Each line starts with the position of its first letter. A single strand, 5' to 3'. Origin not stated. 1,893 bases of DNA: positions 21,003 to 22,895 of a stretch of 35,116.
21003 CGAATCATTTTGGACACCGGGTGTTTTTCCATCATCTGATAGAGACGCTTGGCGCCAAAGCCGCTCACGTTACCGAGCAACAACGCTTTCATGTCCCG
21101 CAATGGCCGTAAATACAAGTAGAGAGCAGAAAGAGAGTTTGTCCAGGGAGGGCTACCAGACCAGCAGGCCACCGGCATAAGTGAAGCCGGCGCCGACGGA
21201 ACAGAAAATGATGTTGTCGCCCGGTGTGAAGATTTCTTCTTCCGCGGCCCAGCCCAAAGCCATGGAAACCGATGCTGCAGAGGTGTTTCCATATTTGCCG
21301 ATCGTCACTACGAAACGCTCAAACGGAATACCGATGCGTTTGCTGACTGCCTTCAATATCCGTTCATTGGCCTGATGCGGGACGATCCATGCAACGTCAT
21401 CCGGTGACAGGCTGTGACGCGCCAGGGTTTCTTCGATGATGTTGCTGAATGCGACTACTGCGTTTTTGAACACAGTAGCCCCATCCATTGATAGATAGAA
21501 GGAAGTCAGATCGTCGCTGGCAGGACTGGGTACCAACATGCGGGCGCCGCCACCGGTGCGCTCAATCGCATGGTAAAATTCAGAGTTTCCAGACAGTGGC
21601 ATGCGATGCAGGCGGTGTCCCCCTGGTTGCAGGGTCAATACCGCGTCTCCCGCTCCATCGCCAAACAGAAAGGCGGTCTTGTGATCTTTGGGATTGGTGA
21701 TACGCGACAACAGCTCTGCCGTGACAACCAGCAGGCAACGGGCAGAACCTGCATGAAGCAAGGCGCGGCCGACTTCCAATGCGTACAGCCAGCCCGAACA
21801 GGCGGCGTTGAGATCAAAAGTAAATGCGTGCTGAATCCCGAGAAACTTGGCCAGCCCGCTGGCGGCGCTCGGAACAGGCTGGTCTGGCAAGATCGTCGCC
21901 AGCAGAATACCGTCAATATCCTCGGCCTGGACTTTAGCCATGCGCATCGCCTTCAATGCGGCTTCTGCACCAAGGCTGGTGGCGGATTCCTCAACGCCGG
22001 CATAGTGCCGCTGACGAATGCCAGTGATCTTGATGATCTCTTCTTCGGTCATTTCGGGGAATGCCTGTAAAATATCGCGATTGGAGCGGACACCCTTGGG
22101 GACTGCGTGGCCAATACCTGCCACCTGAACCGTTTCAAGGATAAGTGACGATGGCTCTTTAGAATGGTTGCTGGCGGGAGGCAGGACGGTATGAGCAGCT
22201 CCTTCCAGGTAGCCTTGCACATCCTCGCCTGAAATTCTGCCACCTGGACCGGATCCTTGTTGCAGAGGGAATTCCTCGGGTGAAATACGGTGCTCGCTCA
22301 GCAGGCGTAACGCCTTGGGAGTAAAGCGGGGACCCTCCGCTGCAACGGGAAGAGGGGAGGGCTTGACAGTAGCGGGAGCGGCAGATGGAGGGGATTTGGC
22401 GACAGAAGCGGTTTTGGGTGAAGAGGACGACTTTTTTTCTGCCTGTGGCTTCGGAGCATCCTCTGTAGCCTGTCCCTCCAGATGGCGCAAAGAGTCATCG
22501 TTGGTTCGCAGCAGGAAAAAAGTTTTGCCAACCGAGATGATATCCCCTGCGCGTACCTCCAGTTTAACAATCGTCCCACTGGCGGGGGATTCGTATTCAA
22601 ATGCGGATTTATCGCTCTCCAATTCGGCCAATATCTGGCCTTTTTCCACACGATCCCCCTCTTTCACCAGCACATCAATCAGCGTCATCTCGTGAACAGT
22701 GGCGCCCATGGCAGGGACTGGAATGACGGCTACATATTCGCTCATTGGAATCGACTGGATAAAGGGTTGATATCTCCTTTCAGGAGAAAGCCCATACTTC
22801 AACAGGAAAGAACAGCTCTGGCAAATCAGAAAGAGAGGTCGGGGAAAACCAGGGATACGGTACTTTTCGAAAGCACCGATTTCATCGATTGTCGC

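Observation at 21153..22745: E2-like lipoyl + E3-binding domains fused to a complete FabH (KAS III) in place of the acyltransferase core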

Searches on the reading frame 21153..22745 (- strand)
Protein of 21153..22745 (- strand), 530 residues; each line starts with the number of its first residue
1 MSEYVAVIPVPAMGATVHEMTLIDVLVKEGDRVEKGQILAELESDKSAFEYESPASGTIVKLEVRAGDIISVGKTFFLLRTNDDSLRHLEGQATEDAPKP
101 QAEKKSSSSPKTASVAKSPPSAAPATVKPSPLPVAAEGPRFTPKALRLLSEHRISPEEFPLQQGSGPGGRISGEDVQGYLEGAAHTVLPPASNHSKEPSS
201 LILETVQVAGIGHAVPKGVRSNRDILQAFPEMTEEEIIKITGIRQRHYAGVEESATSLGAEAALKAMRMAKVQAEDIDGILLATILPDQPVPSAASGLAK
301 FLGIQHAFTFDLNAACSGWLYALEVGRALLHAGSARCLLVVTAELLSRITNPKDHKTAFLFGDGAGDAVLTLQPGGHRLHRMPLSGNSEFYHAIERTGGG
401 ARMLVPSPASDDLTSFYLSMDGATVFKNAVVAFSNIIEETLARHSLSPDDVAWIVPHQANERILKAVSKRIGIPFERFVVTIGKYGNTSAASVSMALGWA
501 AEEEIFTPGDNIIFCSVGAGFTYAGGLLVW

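Call 3: search_protein_families(library=pfam, proteins=[window:21153-22745:-], max_evalue=0.1)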
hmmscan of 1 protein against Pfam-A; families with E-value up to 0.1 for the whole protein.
window:21153-22745:- (530 aa): 13 families
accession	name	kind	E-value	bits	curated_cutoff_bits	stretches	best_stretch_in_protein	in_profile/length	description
PF08541.16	ACP_syn_III_C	-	4.7e-28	97.6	26.6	1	441-530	1-90/90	3-Oxoacyl-[acyl-carrier-protein (ACP)] synthase III C terminal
PF08545.16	ACP_syn_III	-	1.3e-21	76.7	24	1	310-373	1-64/80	3-Oxoacyl-[acyl-carrier-protein (ACP)] synthase III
PF00364.28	Biotin_lipoyl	-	2.3e-17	63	22.1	1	7-77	2-71/73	Biotin-requiring enzyme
PF13533.13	Biotin_lipoyl_2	-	1.7e-07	31.3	29.8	1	25-43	14-32/32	Biotin-lipoyl like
PF00108.29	Thiolase_N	-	1.5e-05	25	26.4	1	252-353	20-122/260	Thiolase, N-terminal domain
PF02817.22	E3_binding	-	1.6e-05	25.4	23.7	1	140-177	2-36/36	e3 binding domain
PF13375.12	RnfC_N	-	0.0002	21.8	25.6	1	24-65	43-83/101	RnfC Barrel sandwich hybrid domain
PF05896.17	NQRA_N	-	0.00024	21.7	25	1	16-63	34-79/94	NqrA N-terminal barrel-sandwich hybrid domain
PF16576.10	HlyD_D23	-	0.0022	17.8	30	0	47-78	107-138/214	Barrel-sandwich domain of CusB or HlyD membrane-fusion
PF01597.25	GCV_H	-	0.0023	18.3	22.2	1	26-62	38-74/122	Glycine cleavage H-protein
PF07451.17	SpoVAD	-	0.012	14.8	22.1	1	252-343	48-133/329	Stage V sporulation protein AD (SpoVAD)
PF13437.12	HlyD_3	-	0.034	15.3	22.2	0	53-85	4-34/106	HlyD family secretion protein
PF01551.29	Peptidase_M23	-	0.046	14.4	28.7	0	22-47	52-77/96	Peptidase family M23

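Call 4: search_protein_families(library=ncbifam, proteins=[window:21153-22745:-], max_evalue=0.01)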
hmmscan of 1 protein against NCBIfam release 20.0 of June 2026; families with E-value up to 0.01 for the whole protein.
window:21153-22745:- (530 aa): 48 families (the best 25 are shown)
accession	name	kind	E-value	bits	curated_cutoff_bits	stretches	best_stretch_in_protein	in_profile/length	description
NF006829.0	PRK09352.1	subfamily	6.6e-91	304.6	249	1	205-530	4-321/322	beta-ketoacyl-ACP synthase 3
TIGR00747.1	fabH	subfamily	2.2e-83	280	292.1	1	206-528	3-320/322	beta-ketoacyl-ACP synthase III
NF004623.0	PRK05963.1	equivalog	1.9e-65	221.3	437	1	205-523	5-321/328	beta-ketoacyl-ACP synthase III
NF005541.0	PRK07204.1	equivalog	5e-50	170.7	402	1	205-528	4-327/329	beta-ketoacyl-ACP synthase III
NF005703.0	PRK07515.1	equivalog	6e-35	120.8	304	1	256-523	97-365/373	beta-ketoacyl-ACP synthase III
NF005308.0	PRK06840.1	equivalog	3.7e-34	118.3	315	1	205-530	4-335/339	3-oxoacyl-ACP synthase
NF006720.0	PRK09258.1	equivalog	1.6e-27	96.8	285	1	231-522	37-330/338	3-oxoacyl-ACP synthase III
NF009519.0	PRK12880.1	equivalog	1.9e-27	96.5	436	2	205-368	7-173/353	beta-ketoacyl-ACP synthase III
TIGR01348.1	PDHac_trf_long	equivalog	4.8e-22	78.2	552.1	1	7-184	157-326/587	dihydrolipoyllysine-residue acetyltransferase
NF008814.0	PRK11854.1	equivalog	6.8e-20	71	722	1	8-187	210-377/637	pyruvate dehydrogenase complex dihydrolipoyllysine-residue acetyltransferase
NF003274.0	PRK04262.1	equivalog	1.7e-18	66.8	244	2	206-355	3-150/347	hydroxymethylglutaryl-CoA synthase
TIGR01349.1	PDHac_trf_mito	equivalog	3.7e-18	65.9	445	1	8-184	2-183/437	pyruvate dehydrogenase complex dihydrolipoamide acetyltransferase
NF004309.0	PRK05704.1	equivalog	2.9e-16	59.9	449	1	8-197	5-168/408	2-oxoglutarate dehydrogenase complex dihydrolipoyllysine-residue succinyltransferase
NF011457.0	PRK14875.1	equivalog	3.1e-13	49.4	307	1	7-103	5-96/372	acetoin dehydrogenase dihydrolipoyllysine-residue acetyltransferase subunit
TIGR02927.1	SucB_Actino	equivalog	4.7e-13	48.8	423.45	1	8-199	129-324/579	2-oxoglutarate dehydrogenase, E2 component, dihydrolipoamide succinyltransferase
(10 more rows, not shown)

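Call 7: find_homologous_proteins(query=window:21153-22745:-, max_evalue=1e-10)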
Query window:21153-22745:- (530 aa): 7852 proteins with E <= 1e-10 among 8000 candidates; the best 120 are listed.
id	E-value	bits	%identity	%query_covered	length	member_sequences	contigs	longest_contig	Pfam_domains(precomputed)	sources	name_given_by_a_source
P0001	0.0e+0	1171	100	100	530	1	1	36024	PF25984.1,PF08545.17,PF02817.23,PF00364.29,PF00108.30,PF08541.17,PF25919.1,PF25917.1,PF25997.1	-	-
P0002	2.5e-294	995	86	100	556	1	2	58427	PF08545.17,PF00364.29,PF00108.30,PF08541.17,PF25919.1,PF25917.1,PF25997.1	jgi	jgi:3-oxoacyl-(acyl-carrier-protein) synthase III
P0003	9.5e-284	960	83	100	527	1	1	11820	PF08545.17,PF02817.23,PF00364.29,PF00108.30,PF08541.17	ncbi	-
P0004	2.5e-269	912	79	100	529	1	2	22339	PF25984.1,PF08545.17,PF02817.23,PF00364.29,PF08541.17,PF25917.1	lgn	-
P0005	1.8e-265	900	80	100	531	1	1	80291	PF25984.1,PF08545.17,PF02817.23,PF00364.29,PF08541.17,PF25917.1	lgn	-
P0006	2.2e-262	889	78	100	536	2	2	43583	PF25984.1,PF08545.17,PF00364.29,PF00108.30,PF08541.17,PF25919.1,PF25997.1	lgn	-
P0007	4.9e-195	667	59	100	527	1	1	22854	PF08545.17,PF02817.23,PF00364.29,PF00108.30,PF08541.17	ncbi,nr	ncbi:MAG: beta-ketoacyl-ACP synthase 3 [Opitutaceae bacterium]|nr:beta-ketoacyl-ACP synthase 3 [Opit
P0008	1.5e-194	666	59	100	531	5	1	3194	PF08545.17,PF07451.18,PF02817.23,PF00364.29,PF00108.30,PF08541.17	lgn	-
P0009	2.1e-194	665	58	99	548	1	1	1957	PF08545.17,PF02817.23,PF00364.29,PF00108.30,PF08541.17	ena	-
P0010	2.5e-194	665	59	100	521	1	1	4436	PF08545.17,PF02817.23,PF00364.29,PF00108.30,PF08541.17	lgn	-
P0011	3.4e-194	665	60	100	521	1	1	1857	PF08545.17,PF02817.23,PF00364.29,PF00108.30,PF08541.17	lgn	-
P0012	5.8e-194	664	59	100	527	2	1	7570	PF08545.17,PF02817.23,PF00364.29,PF00108.30,PF08541.17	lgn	-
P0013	1.3e-193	663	59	100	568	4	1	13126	PF08545.17,PF02817.23,PF00364.29,PF00108.30,PF08541.17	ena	-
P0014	1.4e-193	662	59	100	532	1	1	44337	PF08545.17,PF02817.23,PF00364.29,PF00108.30,PF08541.17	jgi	jgi:3-oxoacyl-(acyl-carrier-protein) synthase III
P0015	2.4e-193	662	58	100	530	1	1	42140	PF08545.17,PF02817.23,PF00364.29,PF00108.30,PF08541.17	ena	-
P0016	6.0e-193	660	60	100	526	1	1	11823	PF08545.17,PF02817.23,PF00364.29,PF00108.30,PF08541.17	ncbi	-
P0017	9.6e-193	660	59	100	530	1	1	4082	PF08545.17,PF02817.23,PF00364.29,PF00108.30,PF08541.17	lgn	-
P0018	3.2e-192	658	59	100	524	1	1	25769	PF08545.17,PF02817.23,PF00364.29,PF00108.30,PF08541.17,PF00195.26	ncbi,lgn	-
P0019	5.7e-192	657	60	99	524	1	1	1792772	PF08545.17,PF02817.23,PF00364.29,PF00108.30,PF08541.17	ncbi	-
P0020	5.9e-192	657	58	99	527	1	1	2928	PF08545.17,PF02817.23,PF00364.29,PF00108.30,PF08541.17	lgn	-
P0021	6.0e-192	657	57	100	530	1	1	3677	PF08545.17,PF02817.23,PF00364.29,PF00108.30,PF08541.17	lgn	-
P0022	6.5e-192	657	59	100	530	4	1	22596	PF08545.17,PF02817.23,PF00364.29,PF00108.30,PF08541.17,PF00195.26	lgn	-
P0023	8.9e-192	657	58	100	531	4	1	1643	PF08545.17,PF07451.18,PF02817.23,PF00364.29,PF00108.30,PF08541.17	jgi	jgi:3-oxoacyl-(acyl-carrier-protein) synthase III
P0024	9.2e-192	657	56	100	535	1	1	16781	PF08545.17,PF00364.29,PF00108.30,PF08541.17,PF00195.26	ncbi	-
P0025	1.7e-191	656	58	100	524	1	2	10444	PF08545.17,PF02817.23,PF00364.29,PF00108.30,PF08541.17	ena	-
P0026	2.0e-191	655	59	100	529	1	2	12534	PF08545.17,PF02817.23,PF00364.29,PF00108.30,PF08541.17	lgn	-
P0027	2.0e-191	655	60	100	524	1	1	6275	PF08545.17,PF02817.23,PF00364.29,PF00108.30,PF08541.17,PF00195.26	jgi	-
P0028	2.6e-191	655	58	100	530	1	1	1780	PF08545.17,PF00364.29,PF00108.30,PF08541.17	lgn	-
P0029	3.3e-191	655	59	100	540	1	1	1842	PF08545.17,PF02817.23,PF00364.29,PF00108.30,PF08541.17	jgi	jgi:3-oxoacyl-(acyl-carrier-protein) synthase III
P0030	4.2e-191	654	57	100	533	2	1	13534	PF08545.17,PF02817.23,PF00364.29,PF00108.30,PF08541.17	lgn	-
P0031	4.6e-191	654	57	100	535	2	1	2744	PF08545.17,PF02817.23,PF00364.29,PF00108.30,PF08541.17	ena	-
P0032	5.9e-191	654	57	100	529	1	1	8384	PF08545.17,PF02817.23,PF00364.29,PF00108.30,PF08541.17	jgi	-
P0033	6.3e-191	654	58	100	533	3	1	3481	PF08545.17,PF02817.23,PF00364.29,PF00108.30,PF08541.17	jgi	-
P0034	7.1e-191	654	58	100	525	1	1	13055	PF08545.17,PF02817.23,PF00364.29,PF00108.30,PF08541.17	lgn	-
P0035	1.1e-190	653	57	100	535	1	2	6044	PF08545.17,PF02817.23,PF00364.29,PF00108.30,PF08541.17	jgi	-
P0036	1.2e-190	653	59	100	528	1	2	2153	PF08545.17,PF02817.23,PF00364.29,PF00108.30,PF08541.17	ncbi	-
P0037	1.4e-190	653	59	100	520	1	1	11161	PF08545.17,PF00364.29,PF00108.30,PF08541.17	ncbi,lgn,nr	ncbi:MAG: beta-ketoacyl-ACP synthase 3 [Opitutales bacterium]|nr:beta-ketoacyl-ACP synthase 3 [Opitu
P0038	1.6e-190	652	59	100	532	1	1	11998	PF08545.17,PF02817.23,PF00364.29,PF00108.30,PF08541.17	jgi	-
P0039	1.7e-190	652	58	99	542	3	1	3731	PF08545.17,PF02817.23,PF00364.29,PF00108.30,PF08541.17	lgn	-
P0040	2.0e-190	652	58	99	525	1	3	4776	PF08545.17,PF02817.23,PF00364.29,PF00108.30,PF08541.17,PF25919.1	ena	-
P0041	2.2e-190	652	59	99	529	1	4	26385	PF08545.17,PF02817.23,PF00364.29,PF00108.30,PF08541.17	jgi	jgi:3-oxoacyl-(acyl-carrier-protein) synthase III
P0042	3.3e-190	651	58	100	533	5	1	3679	PF08545.17,PF02817.23,PF00364.29,PF00108.30,PF08541.17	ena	-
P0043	5.7e-190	651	58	100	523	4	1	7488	PF08545.17,PF02817.23,PF00364.29,PF00108.30,PF08541.17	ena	-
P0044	7.9e-190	650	59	100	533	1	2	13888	PF08545.17,PF02817.23,PF00364.29,PF00108.30,PF08541.17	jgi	jgi:3-oxoacyl-(acyl-carrier-protein) synthase III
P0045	8.9e-190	650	57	99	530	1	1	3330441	PF08545.17,PF02817.23,PF00364.29,PF00108.30,PF08541.17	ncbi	-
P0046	9.2e-190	650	58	100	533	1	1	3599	PF08545.17,PF02817.23,PF00364.29,PF00108.30,PF08541.17,PF00195.26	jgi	jgi:3-oxoacyl-(acyl-carrier-protein) synthase III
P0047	9.2e-190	650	59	100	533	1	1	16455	PF08545.17,PF02817.23,PF00364.29,PF00108.30,PF08541.17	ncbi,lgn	-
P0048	2.0e-189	649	57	100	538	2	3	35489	PF08545.17,PF02817.23,PF00364.29,PF00108.30,PF08541.17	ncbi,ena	-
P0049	2.2e-189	649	61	100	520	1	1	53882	PF08545.17,PF00364.29,PF00108.30,PF08541.17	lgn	-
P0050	2.2e-189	649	57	100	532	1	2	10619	PF08545.17,PF02817.23,PF00364.29,PF00108.30,PF08541.17,PF25919.1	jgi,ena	-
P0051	2.8e-189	648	58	100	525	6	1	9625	PF08545.17,PF02817.23,PF00364.29,PF00108.30,PF08541.17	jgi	-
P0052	3.7e-189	648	57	99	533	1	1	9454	PF08545.17,PF02817.23,PF00364.29,PF00108.30,PF08541.17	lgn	-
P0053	4.5e-189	648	58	100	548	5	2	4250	PF08545.17,PF02817.23,PF00364.29,PF00108.30,PF08541.17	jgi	-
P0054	5.7e-189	647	57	100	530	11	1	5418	PF08545.17,PF02817.23,PF00364.29,PF00108.30,PF08541.17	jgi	-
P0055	5.9e-189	647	57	100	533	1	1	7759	PF08545.17,PF02817.23,PF00364.29,PF00108.30,PF08541.17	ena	-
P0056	8.8e-189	647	58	100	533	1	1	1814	PF08545.17,PF02817.23,PF00364.29,PF00108.30,PF08541.17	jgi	-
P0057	9.4e-189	647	58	100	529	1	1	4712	PF08545.17,PF07451.18,PF02817.23,PF00364.29,PF00108.30,PF08541.17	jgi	jgi:3-oxoacyl-(acyl-carrier-protein) synthase III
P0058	1.0e-188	646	58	100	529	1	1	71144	PF08545.17,PF02817.23,PF00364.29,PF00108.30,PF08541.17,PF00195.26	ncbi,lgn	-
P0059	1.1e-188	646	57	100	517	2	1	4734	PF08545.17,PF02817.23,PF00364.29,PF00108.30,PF08541.17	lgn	-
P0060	1.4e-188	646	57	99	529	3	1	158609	PF08545.17,PF02817.23,PF00364.29,PF00108.30,PF08541.17,PF00195.26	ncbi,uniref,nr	ncbi:beta-ketoacyl-ACP synthase 3 [Pelagicoccus sp. SDUM812005]|uniref:beta-ketoacyl-ACP synthase 3 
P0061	1.5e-188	646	58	100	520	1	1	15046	PF08545.17,PF02817.23,PF00364.29,PF00108.30,PF08541.17,PF00195.26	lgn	-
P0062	1.8e-188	646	57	100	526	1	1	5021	PF08545.17,PF02817.23,PF00364.29,PF00108.30,PF08541.17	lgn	-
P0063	2.1e-188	645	57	100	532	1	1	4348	PF08545.17,PF02817.23,PF00364.29,PF00108.30,PF08541.17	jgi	-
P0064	2.5e-188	645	57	100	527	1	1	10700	PF08545.17,PF00364.29,PF00108.30,PF08541.17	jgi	-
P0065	3.2e-188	645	58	100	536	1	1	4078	PF08545.17,PF02817.23,PF00364.29,PF00108.30,PF08541.17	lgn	-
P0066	3.4e-188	645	59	100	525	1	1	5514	PF08545.17,PF02817.23,PF00364.29,PF00108.30,PF08541.17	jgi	-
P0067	3.6e-188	645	58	100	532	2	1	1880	PF08545.17,PF02817.23,PF00364.29,PF00108.30,PF08541.17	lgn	-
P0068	3.7e-188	645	57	100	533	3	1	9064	PF08545.17,PF02817.23,PF00364.29,PF00108.30,PF08541.17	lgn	-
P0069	5.9e-188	644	58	100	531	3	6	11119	PF08545.17,PF02817.23,PF00364.29,PF00108.30,PF08541.17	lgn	-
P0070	7.4e-188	644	57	100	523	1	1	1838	PF08545.17,PF02817.23,PF00364.29,PF00108.30,PF08541.17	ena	-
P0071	7.8e-188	644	57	100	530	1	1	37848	PF08545.17,PF02817.23,PF00364.29,PF00108.30,PF08541.17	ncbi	-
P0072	8.5e-188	643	58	100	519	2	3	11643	PF08545.17,PF02817.23,PF00364.29,PF08541.17,PF00195.26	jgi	jgi:3-oxoacyl-(acyl-carrier-protein) synthase III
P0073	8.9e-188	643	58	100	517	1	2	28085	PF08545.17,PF00364.29,PF00108.30,PF08541.17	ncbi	-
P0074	1.1e-187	643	57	100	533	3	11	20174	PF08545.17,PF02817.23,PF00364.29,PF00108.30,PF08541.17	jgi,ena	-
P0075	1.2e-187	643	57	100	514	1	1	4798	PF08545.17,PF02817.23,PF00364.29,PF00108.30,PF08541.17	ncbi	-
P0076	1.4e-187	643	59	100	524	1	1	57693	PF08545.17,PF02817.23,PF00364.29,PF00108.30,PF08541.17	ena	-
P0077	1.5e-187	643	56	100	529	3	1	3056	PF08545.17,PF02817.23,PF00364.29,PF00108.30,PF08541.17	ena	-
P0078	1.8e-187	642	56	100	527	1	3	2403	PF08545.17,PF07451.18,PF02817.23,PF00364.29,PF00108.30,PF08541.17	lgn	-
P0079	1.9e-187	642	58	100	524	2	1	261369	PF08545.17,PF02817.23,PF00364.29,PF00108.30,PF08541.17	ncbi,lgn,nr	ncbi:3-oxoacyl-ACP synthase [Opitutaceae bacterium EW11]|nr:3-oxoacyl-ACP synthase [Opitutaceae bact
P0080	2.1e-187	642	57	100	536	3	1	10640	PF08545.17,PF02817.23,PF00364.29,PF00108.30,PF08541.17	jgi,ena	-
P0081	2.1e-187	642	58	100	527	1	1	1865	PF08545.17,PF02817.23,PF00364.29,PF00108.30,PF08541.17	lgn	-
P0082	2.7e-187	642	57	99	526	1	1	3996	PF08545.17,PF02817.23,PF00364.29,PF00108.30,PF08541.17,PF25919.1,PF00195.26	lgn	-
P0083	3.0e-187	642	58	100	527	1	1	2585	PF08545.17,PF02817.23,PF00364.29,PF00108.30,PF08541.17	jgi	jgi:3-oxoacyl-(acyl-carrier-protein) synthase III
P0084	3.1e-187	642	58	100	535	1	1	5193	PF08545.17,PF02817.23,PF00364.29,PF00108.30,PF08541.17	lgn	-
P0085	3.7e-187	641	58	100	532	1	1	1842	PF08545.17,PF02817.23,PF00364.29,PF00108.30,PF08541.17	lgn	-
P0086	4.4e-187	641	56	100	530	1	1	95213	PF08545.17,PF02817.23,PF00364.29,PF00108.30,PF08541.17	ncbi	-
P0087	4.6e-187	641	58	100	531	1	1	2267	PF08545.17,PF02817.23,PF00364.29,PF00108.30,PF08541.17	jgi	-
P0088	4.7e-187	641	59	100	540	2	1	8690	PF08545.17,PF02817.23,PF00364.29,PF00108.30,PF08541.17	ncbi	-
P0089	5.2e-187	641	57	100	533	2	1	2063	PF08545.17,PF02817.23,PF00364.29,PF00108.30,PF08541.17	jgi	-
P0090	5.5e-187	641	59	100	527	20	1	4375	PF08545.17,PF02817.23,PF00364.29,PF00108.30,PF08541.17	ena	-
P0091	5.9e-187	641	57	100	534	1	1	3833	PF08545.17,PF02817.23,PF00364.29,PF00108.30,PF08541.17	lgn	-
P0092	6.1e-187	641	59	100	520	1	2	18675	PF08545.17,PF00364.29,PF00108.30,PF08541.17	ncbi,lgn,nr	ncbi:MAG: beta-ketoacyl-ACP synthase 3 [Opitutales bacterium]|nr:beta-ketoacyl-ACP synthase 3 [Opitu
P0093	6.3e-187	641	57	100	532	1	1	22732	PF08545.17,PF02817.23,PF00364.29,PF00108.30,PF08541.17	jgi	jgi:3-oxoacyl-[acyl-carrier-protein] synthase III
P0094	9.8e-187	640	57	100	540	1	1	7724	PF08545.17,PF02817.23,PF00364.29,PF00108.30,PF08541.17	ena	-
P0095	1.1e-186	640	58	100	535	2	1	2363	PF08545.17,PF02817.23,PF00364.29,PF00108.30,PF08541.17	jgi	-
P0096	1.6e-186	639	56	99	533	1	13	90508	PF08545.17,PF02817.23,PF00364.29,PF00108.30,PF08541.17,PF25919.1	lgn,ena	-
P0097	1.7e-186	639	56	100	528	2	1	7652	PF08545.17,PF02817.23,PF00364.29,PF00108.30,PF08541.17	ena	-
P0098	1.7e-186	639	56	100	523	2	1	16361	PF08545.17,PF02817.23,PF00364.29,PF00108.30,PF08541.17,PF25919.1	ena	-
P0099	1.7e-186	639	55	100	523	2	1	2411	PF08545.17,PF02817.23,PF00364.29,PF00108.30,PF08541.17,PF25919.1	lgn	-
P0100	2.8e-186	638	57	99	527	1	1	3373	PF08545.17,PF02817.23,PF00364.29,PF00108.30,PF08541.17,PF25919.1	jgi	-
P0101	3.2e-186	638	56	100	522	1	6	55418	PF08545.17,PF02817.23,PF00364.29,PF00108.30,PF08541.17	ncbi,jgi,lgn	jgi:3-oxoacyl-(acyl-carrier-protein) synthase III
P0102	4.2e-186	638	56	100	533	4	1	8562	PF08545.17,PF02817.23,PF00364.29,PF00108.30,PF08541.17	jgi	jgi:3-oxoacyl-(acyl-carrier-protein) synthase III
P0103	4.2e-186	638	58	98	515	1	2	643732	PF08545.17,PF02817.23,PF00364.29,PF00108.30,PF08541.17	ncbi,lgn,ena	-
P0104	4.6e-186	638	57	99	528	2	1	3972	PF08545.17,PF02817.23,PF00364.29,PF00108.30,PF08541.17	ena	-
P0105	4.8e-186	638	57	100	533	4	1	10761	PF08545.17,PF02817.23,PF00364.29,PF00108.30,PF08541.17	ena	-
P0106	5.3e-186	638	57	99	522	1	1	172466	PF08545.17,PF02817.23,PF00364.29,PF00108.30,PF08541.17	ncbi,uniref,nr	ncbi:beta-ketoacyl-ACP synthase 3 [Pelagicoccus sp. SDUM812002]|uniref:beta-ketoacyl-ACP synthase 3 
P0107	6.1e-186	637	57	100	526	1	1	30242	PF08545.17,PF02817.23,PF00364.29,PF00108.30,PF08541.17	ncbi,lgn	-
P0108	1.1e-185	636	57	100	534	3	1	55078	PF08545.17,PF00364.29,PF00108.30,PF08541.17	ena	-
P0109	1.2e-185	636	58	98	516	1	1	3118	PF08545.17,PF02817.23,PF00364.29,PF00108.30,PF08541.17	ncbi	-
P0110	1.3e-185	636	57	100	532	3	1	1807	PF08545.17,PF02817.23,PF00364.29,PF00108.30,PF08541.17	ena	-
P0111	1.3e-185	636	57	100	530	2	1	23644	PF08545.17,PF02817.23,PF00364.29,PF00108.30,PF08541.17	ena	-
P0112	1.3e-185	636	57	100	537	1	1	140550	PF08545.17,PF02817.23,PF00364.29,PF00108.30,PF08541.17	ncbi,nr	ncbi:MAG: beta-ketoacyl-ACP synthase 3 [Opitutaceae bacterium]|nr:beta-ketoacyl-ACP synthase 3 [Opit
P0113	1.4e-185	636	57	99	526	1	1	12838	PF08545.17,PF02817.23,PF00364.29,PF00108.30,PF08541.17,PF00195.26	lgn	-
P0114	1.8e-185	636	56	100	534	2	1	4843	PF08545.17,PF02817.23,PF00364.29,PF00108.30,PF08541.17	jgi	jgi:3-oxoacyl-(acyl-carrier-protein) synthase III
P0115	1.8e-185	636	57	100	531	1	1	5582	PF08545.17,PF07451.18,PF02817.23,PF00364.29,PF00108.30,PF08541.17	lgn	-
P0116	2.0e-185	636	58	99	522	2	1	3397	PF08545.17,PF02817.23,PF00364.29,PF00108.30,PF08541.17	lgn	-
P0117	2.0e-185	636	57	100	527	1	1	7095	PF08545.17,PF02817.23,PF00364.29,PF00108.30,PF08541.17,PF25919.1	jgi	jgi:3-oxoacyl-(acyl-carrier-protein) synthase III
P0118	2.1e-185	636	56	100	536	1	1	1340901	PF08545.17,PF02817.23,PF00364.29,PF00108.30,PF08541.17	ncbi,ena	-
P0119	2.2e-185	635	56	99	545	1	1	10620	PF08545.17,PF02817.23,PF00364.29,PF00108.30,PF08541.17,PF25919.1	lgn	-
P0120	2.3e-185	635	57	100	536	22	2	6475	PF08545.17,PF02817.23,PF00364.29,PF00108.30,PF08541.17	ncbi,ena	-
